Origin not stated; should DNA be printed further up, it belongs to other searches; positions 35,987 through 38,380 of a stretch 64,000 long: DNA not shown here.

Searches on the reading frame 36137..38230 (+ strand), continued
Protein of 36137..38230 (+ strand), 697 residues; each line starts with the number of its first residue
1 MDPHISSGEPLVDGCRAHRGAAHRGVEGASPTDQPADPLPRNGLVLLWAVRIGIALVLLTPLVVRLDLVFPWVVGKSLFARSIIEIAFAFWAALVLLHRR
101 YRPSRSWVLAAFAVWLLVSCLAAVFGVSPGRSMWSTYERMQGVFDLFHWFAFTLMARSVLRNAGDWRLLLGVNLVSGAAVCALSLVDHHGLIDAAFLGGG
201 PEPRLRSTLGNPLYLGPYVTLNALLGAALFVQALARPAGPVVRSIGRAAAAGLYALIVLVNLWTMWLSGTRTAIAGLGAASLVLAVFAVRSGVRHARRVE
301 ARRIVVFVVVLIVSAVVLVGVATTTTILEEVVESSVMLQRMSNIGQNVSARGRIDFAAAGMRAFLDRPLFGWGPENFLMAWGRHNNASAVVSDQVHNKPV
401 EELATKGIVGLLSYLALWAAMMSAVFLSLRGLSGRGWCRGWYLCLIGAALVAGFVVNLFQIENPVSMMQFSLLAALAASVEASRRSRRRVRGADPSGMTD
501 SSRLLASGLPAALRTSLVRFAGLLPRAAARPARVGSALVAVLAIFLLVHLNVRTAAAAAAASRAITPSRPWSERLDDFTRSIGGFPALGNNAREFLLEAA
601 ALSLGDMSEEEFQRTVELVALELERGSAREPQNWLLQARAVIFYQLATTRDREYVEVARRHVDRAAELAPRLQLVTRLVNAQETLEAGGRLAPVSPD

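Call 32: search_solved_structures(query=A2, max_evalue=10, show_alignments=1)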
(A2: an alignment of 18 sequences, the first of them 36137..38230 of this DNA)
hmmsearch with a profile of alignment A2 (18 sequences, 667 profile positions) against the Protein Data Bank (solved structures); distinct sequences matched with E-value up to 10: 1.
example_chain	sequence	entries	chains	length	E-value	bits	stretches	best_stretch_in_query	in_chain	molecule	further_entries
7tpg_B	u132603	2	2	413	5.4e-14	54.6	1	245-451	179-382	Putative cell surface polysaccharide polymerase/ligase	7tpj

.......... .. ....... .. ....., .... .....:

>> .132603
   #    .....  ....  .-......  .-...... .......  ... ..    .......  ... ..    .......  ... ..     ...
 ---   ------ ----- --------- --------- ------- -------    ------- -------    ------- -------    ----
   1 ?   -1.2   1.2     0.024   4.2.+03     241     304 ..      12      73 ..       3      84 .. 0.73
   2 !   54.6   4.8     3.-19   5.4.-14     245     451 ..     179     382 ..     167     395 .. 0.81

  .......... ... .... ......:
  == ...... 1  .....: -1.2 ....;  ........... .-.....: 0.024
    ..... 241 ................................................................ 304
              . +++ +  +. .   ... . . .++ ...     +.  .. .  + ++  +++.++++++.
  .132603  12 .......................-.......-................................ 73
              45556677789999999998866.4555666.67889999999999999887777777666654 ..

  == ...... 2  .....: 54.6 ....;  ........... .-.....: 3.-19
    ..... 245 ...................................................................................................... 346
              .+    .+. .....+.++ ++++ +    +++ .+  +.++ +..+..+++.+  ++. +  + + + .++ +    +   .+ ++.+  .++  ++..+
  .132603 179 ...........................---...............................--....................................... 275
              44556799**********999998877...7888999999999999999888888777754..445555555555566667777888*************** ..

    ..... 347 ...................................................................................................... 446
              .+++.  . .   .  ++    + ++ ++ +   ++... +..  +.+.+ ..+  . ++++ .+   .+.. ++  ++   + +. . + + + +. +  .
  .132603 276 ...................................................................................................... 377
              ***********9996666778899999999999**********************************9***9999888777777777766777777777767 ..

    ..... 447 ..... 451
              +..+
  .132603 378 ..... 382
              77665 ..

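Call 42: find_related_loci(query=A2, collection=metagenome_contigs, flank=10000)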
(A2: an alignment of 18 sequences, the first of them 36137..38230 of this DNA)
Query A2 (697 aa) in metagenome_contigs; peptide patterns used: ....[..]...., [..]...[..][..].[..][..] (x = any residue, [..] = any of these).
348 stretches matched a pattern; 305 encode a relative of the query (tblastn E <= 1e-3); the best 80 are kept; 79 distinct loci.
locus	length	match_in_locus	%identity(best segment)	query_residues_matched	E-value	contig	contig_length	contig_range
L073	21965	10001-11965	35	34-687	1e-114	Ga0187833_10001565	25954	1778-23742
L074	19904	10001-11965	35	34-687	3e-114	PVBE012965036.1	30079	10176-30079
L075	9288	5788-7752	35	34-687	2e-114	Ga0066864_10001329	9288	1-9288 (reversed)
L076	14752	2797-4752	36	46-686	1e-111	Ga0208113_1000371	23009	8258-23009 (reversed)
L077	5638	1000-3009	35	17-686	1e-111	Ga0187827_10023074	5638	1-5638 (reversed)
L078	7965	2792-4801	34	14-687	6e-98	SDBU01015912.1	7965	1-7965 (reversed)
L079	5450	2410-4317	34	45-686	4e-97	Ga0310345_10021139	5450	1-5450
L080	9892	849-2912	34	46-686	2e-95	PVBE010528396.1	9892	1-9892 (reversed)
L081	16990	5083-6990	32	46-670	1e-94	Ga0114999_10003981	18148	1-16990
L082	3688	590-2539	31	45-682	8e-91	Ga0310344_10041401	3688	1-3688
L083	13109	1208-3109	30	46-670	3e-89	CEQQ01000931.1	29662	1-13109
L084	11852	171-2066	31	49-670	3e-89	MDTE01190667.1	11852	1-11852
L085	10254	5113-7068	31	45-682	1e-88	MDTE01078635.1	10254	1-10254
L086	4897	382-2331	30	29-670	1e-88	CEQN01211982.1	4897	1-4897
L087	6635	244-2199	31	45-682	1e-88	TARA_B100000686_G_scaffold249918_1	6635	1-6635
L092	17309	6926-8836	30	44-670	7e-82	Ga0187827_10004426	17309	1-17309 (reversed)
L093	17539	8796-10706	30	44-670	7e-82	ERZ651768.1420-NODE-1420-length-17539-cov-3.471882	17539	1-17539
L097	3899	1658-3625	30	46-680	6e-80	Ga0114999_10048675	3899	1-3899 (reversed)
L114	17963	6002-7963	36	46-686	4e-117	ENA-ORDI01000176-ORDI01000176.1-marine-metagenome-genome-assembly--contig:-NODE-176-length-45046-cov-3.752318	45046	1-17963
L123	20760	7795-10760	29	15-522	1e-45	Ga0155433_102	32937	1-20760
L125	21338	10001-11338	30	23-496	2e-44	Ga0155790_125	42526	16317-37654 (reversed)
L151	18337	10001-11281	30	45-488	1e-42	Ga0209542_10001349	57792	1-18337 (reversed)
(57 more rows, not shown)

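Call 52: predict_structure(alignment_id=A2)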
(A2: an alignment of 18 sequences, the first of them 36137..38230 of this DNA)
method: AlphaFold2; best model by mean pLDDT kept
length: 697 residues; sequences in the alignment: 18
mean_pLDDT: 74.2   pTM: 0.75
mean pLDDT of the five models: 74.2, 71.4, 68.7, 68.0, 67.6
residues with pLDDT >= 90: 132; 70-90: 322; 50-70: 159; < 50: 84
segments of 3 or more residues with pLDDT < 50: 4-35, 133-141, 198-208, 392-395, 500-509, 691-697
pLDDT, mean of each block of 10 residues (from residue 1): 40 38 38 53 89 91 74 72 87 86 67 61 56 47 67 89 87 89 79 55 45 75 91 73 78 89 79 84 85 56 66 71 71 71 59 77 84 65 67 59 78 78 73 68 89 83 76 87 75 56 46 60 51 72 79 85 89 95 77 90 93 97 88 89 95 95 93 91 86 39
secondary structure, 60 per line:
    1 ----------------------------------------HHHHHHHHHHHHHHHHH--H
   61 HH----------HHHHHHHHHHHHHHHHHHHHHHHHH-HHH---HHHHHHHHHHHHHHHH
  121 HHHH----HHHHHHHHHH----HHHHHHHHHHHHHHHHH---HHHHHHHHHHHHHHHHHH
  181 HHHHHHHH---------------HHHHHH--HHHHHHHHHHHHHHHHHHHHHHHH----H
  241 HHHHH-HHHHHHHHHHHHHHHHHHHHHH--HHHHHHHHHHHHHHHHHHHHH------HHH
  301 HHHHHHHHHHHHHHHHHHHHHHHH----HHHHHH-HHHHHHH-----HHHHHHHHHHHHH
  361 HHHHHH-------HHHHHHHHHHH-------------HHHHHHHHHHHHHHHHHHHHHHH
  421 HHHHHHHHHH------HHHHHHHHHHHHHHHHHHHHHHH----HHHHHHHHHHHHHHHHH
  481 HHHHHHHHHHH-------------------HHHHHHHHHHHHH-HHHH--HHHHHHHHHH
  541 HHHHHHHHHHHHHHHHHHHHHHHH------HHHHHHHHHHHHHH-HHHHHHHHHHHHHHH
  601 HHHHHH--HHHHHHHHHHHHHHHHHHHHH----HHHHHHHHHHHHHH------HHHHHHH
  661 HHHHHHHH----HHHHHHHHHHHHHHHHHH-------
elements in order (helices of 4 or more, strands of 3 or more residues): H41-57 H73-97 H105-124 H129-138 H143-159 H163-188 H204-209 H212-235 H240-245 H247-268 H271-291 H298-324 H329-334 H336-342 H348-366 H374-384 H398-430 H437-459 H464-491 H511-523 H525-528 H531-564 H571-584 H586-606 H609-629 H634-647 H654-668 H673-690

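Call 55: fold_search(model_id=the predicted structure, library=pdb)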
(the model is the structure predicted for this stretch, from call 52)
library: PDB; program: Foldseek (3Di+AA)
matches with E <= 10: 174; with E <= 0.001: 0
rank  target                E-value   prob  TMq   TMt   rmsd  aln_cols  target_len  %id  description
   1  7tpg_B                1.1e-03  1.00  0.39  0.62   6.6       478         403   17  Single-Particle Cryo-EM Structure of the WaaL O-antigen ligase in its ligand bound state (released 2022-04-06)
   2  8p1u_A                2.8e-02  0.96  0.19  0.31  17.6       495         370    9  Structure of divisome complex FtsWIQLB (released 2024-05-22)
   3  8bh1_A                1.0e-01  0.99  0.29  0.50   8.1       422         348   12  Core divisome complex FtsWIQBL from Pseudomonas aeruginosa (released 2023-04-19)
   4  5lzr_B                2.9e-01  0.12  0.12  0.12  25.5       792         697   11  Crystal structure of Thermotoga maritima sodium pumping membrane integral pyrophosphatase in complex with tungstate an (released 2016-12-14)
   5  9exz_A                3.5e-01  0.11  0.12  0.13  28.6       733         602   12  Efficient and scalable protein design using a relaxed sequence space (released 2024-10-16)
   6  5f15                  5.7e-01  0.30  0.19  0.23  21.2       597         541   15  Crystal Structure of ArnT from Cupriavidus metallidurans bound to Undecaprenyl phosphate (released 2016-02-17)
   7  8w20_A                5.7e-01  0.06  0.08  0.08  63.2       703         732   14  Umb1 umbrella toxin particle (released 2024-04-17)
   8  7dhg_C                5.9e-01  0.25  0.14  0.19  24.4       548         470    9  Crystal structure of SARS-CoV-2 Orf9b complex with human TOM70 (released 2021-05-12)
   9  4av3_B                6.9e-01  0.06  0.10  0.10  28.6       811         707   11  Crystal structure of Thermotoga Maritima sodium pumping membrane integral pyrophosphatase with metal ions in active si (released 2012-08-08)
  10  1zu2_MODEL_1_A        7.8e-01  0.84  0.12  0.39   9.4       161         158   14  Solution NMR structure of the plant Tom20 mitochondrial import receptor from Arabidopsis thaliana (released 2005-12-06)
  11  2y4t_A                8.8e-01  0.51  0.17  0.26  23.8       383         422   11  Crystal structure of the human co-chaperone P58(IPK) (released 2011-08-10)
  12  9f63                  8.8e-01  0.06  0.07  0.10  28.9       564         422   11  Crystal structure of Saccharomyces cerevisiae pH nine-sensitive protein 1 (PNS1) (released 2024-05-15)
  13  8jaq_A                9.9e-01  0.14  0.16  0.19  27.7       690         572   10  Structure of CRL2APPBP2 bound with RxxGP degron (tetramer) (released 2023-10-18)
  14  2htk_B                1.0e+00  0.07  0.10  0.13  23.0       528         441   13  Structure of the Escherichia coli ClC chloride channel Y445A mutant and Fab complex (released 2006-09-19)
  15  5w0v_A                1.3e+00  0.12  0.16  0.12  32.5       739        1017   13  Crystal structure of full-length Kluyveromyces lactis Kap123 with histone H4 1-34 (released 2017-11-01)
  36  4kbq_A                3.2e+00  0.82  0.15  0.60   4.4       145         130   15  Structure of the CHIP-TPR domain in complex with the Hsc70 Lid-Tail domains (released 2015-01-14)
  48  5an3_A                3.9e+00  0.85  0.15  0.63   4.1       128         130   15  Structure of an Sgt1-Skp1 Complex (released 2017-02-08)
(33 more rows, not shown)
